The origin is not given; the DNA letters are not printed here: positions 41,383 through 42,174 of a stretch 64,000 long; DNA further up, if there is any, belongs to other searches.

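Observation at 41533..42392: Bactofilin fused to an excisionase-type HTH, paired with a membrane-anchored HTH paralog and a five-copy tandem octamer array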

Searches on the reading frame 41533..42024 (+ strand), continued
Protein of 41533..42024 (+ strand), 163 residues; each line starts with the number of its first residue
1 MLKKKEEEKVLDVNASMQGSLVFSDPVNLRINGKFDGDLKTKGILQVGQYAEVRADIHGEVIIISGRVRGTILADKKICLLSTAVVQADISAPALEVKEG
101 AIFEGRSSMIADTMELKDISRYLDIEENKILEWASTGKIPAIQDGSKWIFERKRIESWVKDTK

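Call 33: fold_search(model_id=the predicted structure, library=pdb)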
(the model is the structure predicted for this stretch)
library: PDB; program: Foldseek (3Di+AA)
matches with E <= 10: 554; with E <= 0.001: 0
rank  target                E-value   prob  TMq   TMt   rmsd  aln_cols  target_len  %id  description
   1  2n3d_MODEL_1_A        2.9e-03  1.00  0.53  0.81   1.9       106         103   28  Atomic structure of the cytoskeletal bactofilin BacA revealed by solid-state NMR (released 2015-12-16)
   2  6rib_A                5.3e-02  1.00  0.50  0.79   3.6       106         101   28  Cryo-EM reconstruction of Thermus thermophilus bactofilin double helical filaments (released 2019-07-17)
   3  6ama_B                8.7e-02  1.00  0.29  0.76   1.6        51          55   12  Structure of S. coelicolor/S. venezuelae BldC-smeA-ssfA complex to 3.09 Angstrom (released 2018-03-28)
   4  7lwr_A                8.7e-02  1.00  0.27  0.70   2.7        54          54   17  Structural and Biochemical Insight into Assembly of Molecular Motors Involved in Viral DNA Packaging (released 2022-03-09)
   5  6ama_Y                1.1e-01  1.00  0.28  0.74   1.7        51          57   12  Structure of S. coelicolor/S. venezuelae BldC-smeA-ssfA complex to 3.09 Angstrom (released 2018-03-28)
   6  8dgl_B                1.2e-01  1.00  0.28  0.63   2.3        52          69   13  Crystal Structure of the RdfS Excisionase (released 2022-10-05)
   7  4j2n_C                2.1e-01  1.00  0.27  0.68   4.2        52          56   19  Crystal Structure of mycobacteriophage Pukovnik Xis (released 2013-10-23)
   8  6ama_A                2.3e-01  1.00  0.28  0.75   1.5        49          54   12  Structure of S. coelicolor/S. venezuelae BldC-smeA-ssfA complex to 3.09 Angstrom (released 2018-03-28)
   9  4j2n_A                2.5e-01  1.00  0.26  0.68   1.9        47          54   19  Crystal Structure of mycobacteriophage Pukovnik Xis (released 2013-10-23)
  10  3ucs_A                2.5e-01  1.00  0.29  0.46   2.5        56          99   14  Crystal structure of the complex between CBPA J-domain and CBPM (released 2013-07-03)
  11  6ama_H                2.6e-01  1.00  0.28  0.75   1.5        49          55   12  Structure of S. coelicolor/S. venezuelae BldC-smeA-ssfA complex to 3.09 Angstrom (released 2018-03-28)
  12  6ama_P                2.7e-01  1.00  0.29  0.75   1.6        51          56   12  Structure of S. coelicolor/S. venezuelae BldC-smeA-ssfA complex to 3.09 Angstrom (released 2018-03-28)
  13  6amk_B                2.7e-01  1.00  0.27  0.78   1.6        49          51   12  Structure of Streptomyces venezuelae BldC-whiI opt complex (released 2018-03-28)
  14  6ria_1                2.7e-01  1.00  0.42  0.75   3.8        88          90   27  Bactofilin from Thermus thermophilus, F105R mutant crystal structure (released 2019-07-17)
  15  6amk_A                2.9e-01  1.00  0.28  0.80   1.4        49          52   12  Structure of Streptomyces venezuelae BldC-whiI opt complex (released 2018-03-28)
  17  5i44_A                3.8e-01  0.99  0.26  0.57   2.4        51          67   14  Structure of RacA-DNA complex; P21 form (released 2016-05-04)
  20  5i44_B                4.8e-01  0.99  0.26  0.56   2.8        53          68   15  Structure of RacA-DNA complex; P21 form (released 2016-05-04)
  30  5i44_I                8.2e-01  0.96  0.25  0.56   3.0        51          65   12  Structure of RacA-DNA complex; P21 form (released 2016-05-04)
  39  5i44_G                1.1e+00  0.92  0.25  0.55   4.0        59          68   10  Structure of RacA-DNA complex; P21 form (released 2016-05-04)
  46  5i44_K                1.2e+00  0.96  0.27  0.60   2.3        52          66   13  Structure of RacA-DNA complex; P21 form (released 2016-05-04)
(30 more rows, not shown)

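Call 43: search_protein_families(library=ncbifam, proteins=[window:41533-42024:+], max_evalue=0.01)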
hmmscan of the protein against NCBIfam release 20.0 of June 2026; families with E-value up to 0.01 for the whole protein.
window:41533-42024:+ (163 aa): 2 families
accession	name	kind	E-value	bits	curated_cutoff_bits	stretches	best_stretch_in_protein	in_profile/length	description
NF047737.1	antiphage_MADS1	equivalog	1.8e-09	37.7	80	1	114-159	4-49/49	methylation-associated defense system helix-turn-helix domain-containing protein MAD1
TIGR01764.1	excise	domain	1.8e-05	25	28.8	1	117-160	5-48/49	excisionase family DNA-binding protein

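Call 48: find_related_loci(query=window:41533-42021:+, collection=metagenome_contigs, flank=3000)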
Query window:41533-42021:+ (163 aa) in metagenome_contigs; peptide patterns used: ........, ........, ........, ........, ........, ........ (x = any residue, [..] = any of these).
366 stretches matched a pattern; 3 encode a relative of the query (tblastn E <= 1e-3); 3 distinct loci.
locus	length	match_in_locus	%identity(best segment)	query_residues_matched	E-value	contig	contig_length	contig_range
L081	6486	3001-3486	69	1-162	6e-78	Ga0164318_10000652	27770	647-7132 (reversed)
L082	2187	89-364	35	17-111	8e-8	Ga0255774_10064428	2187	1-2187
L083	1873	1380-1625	35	17-101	2e-7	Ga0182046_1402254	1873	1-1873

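Call 49: find_encoding_contigs(protein=P0003, flank=3000, max_places=2)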
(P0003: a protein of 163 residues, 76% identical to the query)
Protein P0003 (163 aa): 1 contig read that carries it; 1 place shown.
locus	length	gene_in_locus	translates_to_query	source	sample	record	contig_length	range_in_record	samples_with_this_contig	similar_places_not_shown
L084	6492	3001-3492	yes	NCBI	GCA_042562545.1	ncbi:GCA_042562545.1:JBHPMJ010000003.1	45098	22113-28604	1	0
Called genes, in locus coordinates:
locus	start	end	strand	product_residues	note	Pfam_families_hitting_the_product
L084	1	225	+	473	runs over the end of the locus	PF02934:GatB_N, PF02637:GatB_Yqey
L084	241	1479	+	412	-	PF22694:CtpB_N-like (weak), PF00595:PDZ, PF13180:PDZ_2, PF17820:PDZ_6, PF03572:Peptidase_S41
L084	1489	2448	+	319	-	PF00814:TsaD, PF22521:HypF_C_2 (weak)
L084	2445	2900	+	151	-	PF02308:MgtC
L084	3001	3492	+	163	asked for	PF04519:Bactofilin, PF12728:HTH_17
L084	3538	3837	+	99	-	PF12728:HTH_17 (weak)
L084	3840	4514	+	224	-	PF00731:AIRC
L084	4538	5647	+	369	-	PF01969:Ni_insertion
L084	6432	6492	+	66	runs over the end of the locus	PF13187:Fer4_9 (faint), PF25160:LdpA_Fe-S-bd (faint), PF14697:Fer4_21 (weak), PF00037:Fer4, PF12797:Fer4_2 (weak), PF12837:Fer4_6 (weak), PF13237:Fer4_10 (weak), PF12838:Fer4_7 (weak)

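Call 50: find_encoding_contigs(protein=P0002, flank=3000, max_places=2)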
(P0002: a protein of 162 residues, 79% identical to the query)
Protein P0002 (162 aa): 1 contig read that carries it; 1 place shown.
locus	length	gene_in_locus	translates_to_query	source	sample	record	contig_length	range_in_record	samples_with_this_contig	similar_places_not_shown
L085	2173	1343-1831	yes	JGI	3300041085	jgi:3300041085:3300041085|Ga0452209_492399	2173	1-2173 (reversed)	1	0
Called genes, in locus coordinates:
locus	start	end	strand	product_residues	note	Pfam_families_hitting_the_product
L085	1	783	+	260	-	?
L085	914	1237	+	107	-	PF02308:MgtC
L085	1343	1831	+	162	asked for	PF04519:Bactofilin, PF12728:HTH_17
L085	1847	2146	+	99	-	PF12728:HTH_17 (weak)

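Call 71: search_protein_representatives(alignment_id=A2)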
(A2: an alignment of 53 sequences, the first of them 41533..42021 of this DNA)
Query: 53 sequences, 164 profile positions. Proteins with E-value up to 0.001 (for the whole library): 27500; up to 1e-10: 8036; up to 1e-30: 41. The best 150 are listed.
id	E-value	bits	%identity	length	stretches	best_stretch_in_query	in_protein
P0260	4.4e-64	231.6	-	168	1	4-162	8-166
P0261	5.8e-62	224.7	-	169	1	4-164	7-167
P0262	5.1e-59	215.1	-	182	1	6-163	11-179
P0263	4.7e-58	212.0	-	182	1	4-163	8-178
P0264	2.1e-56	206.6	-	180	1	6-163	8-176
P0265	4.2e-56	205.6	-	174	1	5-163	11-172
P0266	8.5e-56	204.6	-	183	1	4-163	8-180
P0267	2.5e-55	203.1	-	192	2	7-119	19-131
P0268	4.3e-54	199.1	-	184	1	4-163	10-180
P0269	1.1e-52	194.6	-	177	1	7-163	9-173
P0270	2.6e-52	193.3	-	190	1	8-163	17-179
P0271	2.3e-51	190.2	-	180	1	7-163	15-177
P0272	3.1e-50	186.5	-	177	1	8-164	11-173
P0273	3.8e-50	186.3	-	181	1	11-162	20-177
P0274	1.8e-49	184.0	-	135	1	30-163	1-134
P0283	4.0e-41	156.9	-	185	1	4-162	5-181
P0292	1.6e-34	135.4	-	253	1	7-122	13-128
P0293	3.8e-33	131.0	-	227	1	10-115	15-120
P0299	2.8e-32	128.1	-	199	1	42-164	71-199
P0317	1.1e-25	106.7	-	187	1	10-163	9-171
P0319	1.8e-25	106.0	-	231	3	108-162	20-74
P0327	1.3e-24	103.2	-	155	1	92-164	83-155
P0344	6.2e-23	97.7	-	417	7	112-160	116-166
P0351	1.5e-22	96.5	-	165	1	88-162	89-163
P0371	8.4e-22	94.1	-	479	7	113-160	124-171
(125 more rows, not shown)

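Call 72: search_protein_families(library=pfam, proteins=[P0317, P0344, P0371, P0319, P0351, P0327, P0292, P0293, P0299, P0267], max_evalue=0.001)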
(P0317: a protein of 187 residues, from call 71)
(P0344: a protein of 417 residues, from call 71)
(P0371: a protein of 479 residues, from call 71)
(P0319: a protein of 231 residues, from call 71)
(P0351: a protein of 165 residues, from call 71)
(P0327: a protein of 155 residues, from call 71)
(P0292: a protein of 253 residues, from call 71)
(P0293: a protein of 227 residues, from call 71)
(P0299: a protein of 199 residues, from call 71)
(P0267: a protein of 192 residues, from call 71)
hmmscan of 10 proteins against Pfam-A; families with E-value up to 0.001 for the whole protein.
P0317 (187 aa): 2 families
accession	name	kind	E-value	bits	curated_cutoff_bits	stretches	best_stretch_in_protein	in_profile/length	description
PF04519.19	Bactofilin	-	2.9e-20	72.8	27.9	1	14-108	6-98/98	Polymer-forming cytoskeletal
PF12728.13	HTH_17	-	4.4e-11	43.3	27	1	122-171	2-50/51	Helix-turn-helix domain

P0344 (417 aa): 53 families (the best 25 are shown)
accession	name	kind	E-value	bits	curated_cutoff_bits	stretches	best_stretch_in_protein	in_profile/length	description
PF12728.13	HTH_17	-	1.1e-66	221.4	27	7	250-300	2-50/51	Helix-turn-helix domain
PF13411.12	MerR_1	-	1.3e-41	141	21.6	3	12-57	1-46/69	MerR HTH family regulatory protein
PF00376.29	MerR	-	2.1e-38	130.3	28.2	4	14-48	2-36/38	MerR family regulatory protein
PF13384.12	HTH_23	-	5.4e-32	109.2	24.6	2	247-269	15-37/50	Homeodomain-like domain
PF08281.18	Sigma70_r4_2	-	4.2e-22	78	25.7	0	352-384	19-51/54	Sigma-70, region 4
PF13542.12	HTH_Tnp_ISL3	-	9.3e-20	70.3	27.4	1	109-139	17-47/51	Helix-turn-helix domain of transposase family ISL3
PF01527.26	HTH_Tnp_1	-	3.6e-16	59.6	24.1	0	342-392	5-55/75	Transposase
PF04545.22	Sigma70_r4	-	6.1e-15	54.9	24.1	0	174-193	19-38/50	Sigma-70, region 4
PF13936.12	HTH_38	-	2.2e-14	53.3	27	0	107-136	9-38/44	Helix-turn-helix domain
PF15943.11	YdaS_toxin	-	2.5e-14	53.3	30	0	120-140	10-30/65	Bacterial toxin YdaS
PF01381.28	HTH_3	-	4e-13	49.6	23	0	11-31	9-29/55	Helix-turn-helix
PF13022.12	HTH_Tnp_1_2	-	5.7e-13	49.5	27.9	0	51-86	13-48/122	Helix-turn-helix of insertion element transposase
PF14549.12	P22_Cro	-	1.9e-12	47.2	30.2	0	121-140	12-32/60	DNA-binding transcriptional regulator Cro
PF04218.19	CENP-B_N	-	6.9e-12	45.3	21.2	0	358-382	21-45/53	CENP-B N-terminal DNA-binding domain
PF07022.19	Phage_CI_repr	-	2e-11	44.5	22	0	121-145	15-39/65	Bacteriophage CI repressor helix-turn-helix domain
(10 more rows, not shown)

P0371 (479 aa): 43 families (the best 25 are shown)
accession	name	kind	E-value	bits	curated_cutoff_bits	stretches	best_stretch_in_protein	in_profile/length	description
PF12728.13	HTH_17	-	8.3e-98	321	27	8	184-230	3-49/51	Helix-turn-helix domain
PF21531.3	Rv2175c_wHTH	-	1.7e-20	73.2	27.1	0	126-164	16-54/57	DNA-binding protein Rv2175c, wHTH domain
PF13338.12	AbiEi_4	-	9.2e-20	70.9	25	0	316-342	13-38/49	Transcriptional regulator, AbiEi antitoxin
PF13542.12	HTH_Tnp_ISL3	-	8.2e-17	60.9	27.4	0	113-148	17-49/51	Helix-turn-helix domain of transposase family ISL3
PF13384.12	HTH_23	-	2.5e-16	59.4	24.6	0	260-281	18-39/50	Homeodomain-like domain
PF04967.18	HTH_10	-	4.6e-14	52.4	23.1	0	126-147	24-45/53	HTH DNA binding domain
PF08279.18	HTH_11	-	9.4e-14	51.5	25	1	121-147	11-37/55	HTH domain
PF00376.29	MerR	-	4.5e-13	49.2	28.2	1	127-155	1-30/38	MerR family regulatory protein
PF12964.13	DUF3853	-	5.2e-13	49.4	22.1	0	68-108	44-86/97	Protein of unknown function (DUF3853)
PF01381.28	HTH_3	-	6.3e-12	45.8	23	0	125-154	9-39/55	Helix-turn-helix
PF13412.12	HTH_24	-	7.5e-12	45.1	21.9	0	121-147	13-39/48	Winged helix-turn-helix DNA-binding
PF08281.18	Sigma70_r4_2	-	1e-11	44.7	25.7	0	125-149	26-50/54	Sigma-70, region 4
PF13518.12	HTH_28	-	5.4e-11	42.8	25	0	185-203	15-33/52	Helix-turn-helix domain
PF08220.18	HTH_DeoR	-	8.4e-10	38.7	21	0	117-144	6-33/57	DeoR-like helix-turn-helix domain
PF12802.13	MarR_2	-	1.6e-09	38.3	27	0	116-144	10-39/61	MarR family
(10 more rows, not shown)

P0319 (231 aa): 15 families
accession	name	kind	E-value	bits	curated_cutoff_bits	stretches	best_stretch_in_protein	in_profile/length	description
PF12728.13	HTH_17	-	9.7e-36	122.2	27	3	99-147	2-50/51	Helix-turn-helix domain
PF18805.7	LRR_10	-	1.1e-08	35.2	30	0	56-74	34-51/67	Leucine-rich repeat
PF00376.29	MerR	-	2.5e-08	34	28.2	0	172-203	1-34/38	MerR family regulatory protein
PF13384.12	HTH_23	-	7.5e-07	29.2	24.6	0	164-192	12-39/50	Homeodomain-like domain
PF12964.13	DUF3853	-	7.6e-07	29.6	22.1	0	146-196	24-72/97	Protein of unknown function (DUF3853)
PF02796.21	HTH_7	-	5.1e-06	27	23.8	0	155-189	7-40/45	Helix-turn-helix domain of resolvase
PF10743.14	Phage_Cox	-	6.5e-06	26.3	27.5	0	170-197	11-38/87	Regulatory phage protein cox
PF01978.25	TrmB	-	1.1e-05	25.6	25.6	0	167-190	19-42/68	Sugar-specific transcriptional regulator TrmB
PF09339.16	HTH_IclR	-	2.2e-05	24.5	22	0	167-191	15-39/52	IclR helix-turn-helix domain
PF01381.28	HTH_3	-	2.8e-05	24.5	23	0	163-192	2-31/55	Helix-turn-helix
PF13411.12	MerR_1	-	4e-05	24.1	21.6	0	171-214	1-45/69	MerR HTH family regulatory protein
PF13551.12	HTH_29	-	6.5e-05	23.4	28.1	0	165-192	7-34/64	Winged helix-turn helix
PF13443.12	HTH_26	-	0.00021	21.9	22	0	164-193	4-33/63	Cro/C1-type HTH DNA-binding domain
PF05930.18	Phage_AlpA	-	0.0005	20.3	21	0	174-198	7-31/51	Prophage CP4-57 regulatory protein (AlpA)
PF13591.12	MerR_2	-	0.00076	19.7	29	0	172-225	2-55/84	MerR HTH family regulatory protein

P0351 (165 aa): 1 family
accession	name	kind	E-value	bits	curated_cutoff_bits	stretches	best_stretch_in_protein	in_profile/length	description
PF12728.13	HTH_17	-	3.2e-09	37.4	27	1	117-164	3-50/51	Helix-turn-helix domain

P0327 (155 aa): 1 family
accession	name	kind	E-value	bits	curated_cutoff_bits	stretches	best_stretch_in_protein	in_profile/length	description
PF12728.13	HTH_17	-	3.9e-08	33.9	27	1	108-153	4-49/51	Helix-turn-helix domain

P0292 (253 aa): 2 families
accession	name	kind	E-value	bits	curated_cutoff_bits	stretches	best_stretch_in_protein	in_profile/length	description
PF04519.19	Bactofilin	-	1.8e-24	86.3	27.9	1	18-114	3-97/98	Polymer-forming cytoskeletal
PF07238.19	PilZ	-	6.7e-10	39.6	22.5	1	141-249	1-101/102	PilZ domain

P0293 (227 aa): 1 family
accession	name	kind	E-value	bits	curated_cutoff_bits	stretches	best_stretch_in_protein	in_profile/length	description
PF04519.19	Bactofilin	-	5.1e-23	81.6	27.9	1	19-114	5-98/98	Polymer-forming cytoskeletal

P0299 (199 aa): 2 families
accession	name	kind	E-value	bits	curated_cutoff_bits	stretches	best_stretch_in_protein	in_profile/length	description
PF04519.19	Bactofilin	-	4.6e-17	62.5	27.9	1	73-137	33-97/98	Polymer-forming cytoskeletal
PF12728.13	HTH_17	-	1e-07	32.5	27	1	154-198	6-50/51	Helix-turn-helix domain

P0267 (192 aa): 2 families
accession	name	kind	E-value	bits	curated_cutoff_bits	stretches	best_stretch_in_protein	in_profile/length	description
PF04519.19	Bactofilin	-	1.9e-25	89.4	27.9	1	23-120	2-97/98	Polymer-forming cytoskeletal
PF12728.13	HTH_17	-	3.1e-09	37.4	27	1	142-190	1-49/51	Helix-turn-helix domain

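Call 74: find_encoding_contigs(protein=P0292, flank=3000, max_places=3)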
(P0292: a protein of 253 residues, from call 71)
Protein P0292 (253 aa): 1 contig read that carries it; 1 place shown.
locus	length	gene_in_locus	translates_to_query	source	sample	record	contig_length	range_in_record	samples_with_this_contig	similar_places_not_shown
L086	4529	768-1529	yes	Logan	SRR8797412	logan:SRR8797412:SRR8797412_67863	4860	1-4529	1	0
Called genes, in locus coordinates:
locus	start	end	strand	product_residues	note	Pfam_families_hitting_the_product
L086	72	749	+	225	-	-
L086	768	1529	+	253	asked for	PF04519:Bactofilin, PF07238:PilZ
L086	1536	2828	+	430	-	PF00072:Response_reg, PF00512:HisKA, PF02518:HATPase_c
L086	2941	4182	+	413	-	PF00072:Response_reg, PF00158:Sigma54_activat, PF14532:Sigma54_activ_2, PF07728:AAA_5 (weak), PF25601:AAA_lid_14, PF02954:HTH_8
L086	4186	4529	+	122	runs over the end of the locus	PF00072:Response_reg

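Call 75: find_encoding_contigs(protein=P0317, flank=3000, max_places=3)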
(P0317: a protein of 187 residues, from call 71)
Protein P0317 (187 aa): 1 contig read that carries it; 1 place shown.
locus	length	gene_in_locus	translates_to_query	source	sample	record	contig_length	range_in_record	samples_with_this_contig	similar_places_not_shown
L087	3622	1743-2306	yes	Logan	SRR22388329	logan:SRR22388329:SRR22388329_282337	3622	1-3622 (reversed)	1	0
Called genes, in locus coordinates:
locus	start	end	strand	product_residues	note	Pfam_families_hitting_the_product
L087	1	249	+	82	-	?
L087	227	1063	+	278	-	-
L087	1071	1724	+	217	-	-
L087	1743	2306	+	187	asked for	PF04519:Bactofilin, PF12728:HTH_17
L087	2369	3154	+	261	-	PF05552:MS_channel_1st_1 (weak)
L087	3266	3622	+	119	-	?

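Call 76: search_protein_families(library=pfam, proteins=[L087:2369-3154:+, L087:1071-1724:+, L087:227-1063:+, L087:3266-3622:+, L086:72-749:+], max_evalue=1)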
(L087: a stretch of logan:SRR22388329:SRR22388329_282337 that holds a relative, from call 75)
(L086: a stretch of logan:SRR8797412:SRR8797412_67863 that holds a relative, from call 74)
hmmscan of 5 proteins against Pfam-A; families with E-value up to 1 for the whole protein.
L087:2369-3154:+ (261 aa): 2 families
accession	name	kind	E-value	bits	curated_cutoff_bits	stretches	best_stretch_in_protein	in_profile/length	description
PF05552.17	MS_channel_1st_1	-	1.7e-11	44.2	22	2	46-86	2-42/50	Mechanosensitive ion channel, conserved TM helix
PF24709.1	DUF7670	-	0.049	14.4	29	1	10-76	15-81/118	Domain of unknown function (DUF7670)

L087:1071-1724:+ (217 aa): 0 families

L087:227-1063:+ (278 aa): 0 families

L087:3266-3622:+ (119 aa): 4 families
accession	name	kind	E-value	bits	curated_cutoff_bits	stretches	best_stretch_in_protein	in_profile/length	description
PF13426.13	PAS_9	-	1.7e-07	31.9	27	1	21-99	8-89/103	PAS domain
PF00989.32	PAS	-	0.0024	18.3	22.6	1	5-85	3-87/113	PAS fold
PF13188.13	PAS_8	-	0.0026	18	21.8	1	12-57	10-55/65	PAS domain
PF08447.18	PAS_3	-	0.0069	17.1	25.6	1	29-86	4-67/89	PAS fold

L086:72-749:+ (225 aa): 1 family
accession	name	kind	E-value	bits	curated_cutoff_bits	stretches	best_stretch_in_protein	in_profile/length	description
PF05552.17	MS_channel_1st_1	-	0.0033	17.7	22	1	109-141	9-41/50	Mechanosensitive ion channel, conserved TM helix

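Call 84: find_encoding_contigs(protein=P0267, flank=2500, max_places=2)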
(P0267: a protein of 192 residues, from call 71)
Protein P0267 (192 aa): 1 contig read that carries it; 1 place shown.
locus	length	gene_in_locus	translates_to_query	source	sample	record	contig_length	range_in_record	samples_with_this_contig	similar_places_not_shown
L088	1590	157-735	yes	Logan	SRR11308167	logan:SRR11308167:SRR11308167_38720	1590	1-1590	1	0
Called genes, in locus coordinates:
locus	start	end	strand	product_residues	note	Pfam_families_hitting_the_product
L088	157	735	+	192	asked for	PF04519:Bactofilin, PF12728:HTH_17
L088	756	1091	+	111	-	PF12728:HTH_17 (weak)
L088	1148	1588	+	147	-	?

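Call 85: find_encoding_contigs(protein=P0299, flank=2500, max_places=2)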
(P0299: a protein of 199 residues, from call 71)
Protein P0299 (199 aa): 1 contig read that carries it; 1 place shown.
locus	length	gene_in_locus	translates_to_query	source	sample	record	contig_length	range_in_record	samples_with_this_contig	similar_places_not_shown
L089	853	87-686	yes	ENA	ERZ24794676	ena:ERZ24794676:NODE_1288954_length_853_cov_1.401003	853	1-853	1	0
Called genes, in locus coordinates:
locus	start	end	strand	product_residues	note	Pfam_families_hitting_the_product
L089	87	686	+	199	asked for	PF04519:Bactofilin, PF12728:HTH_17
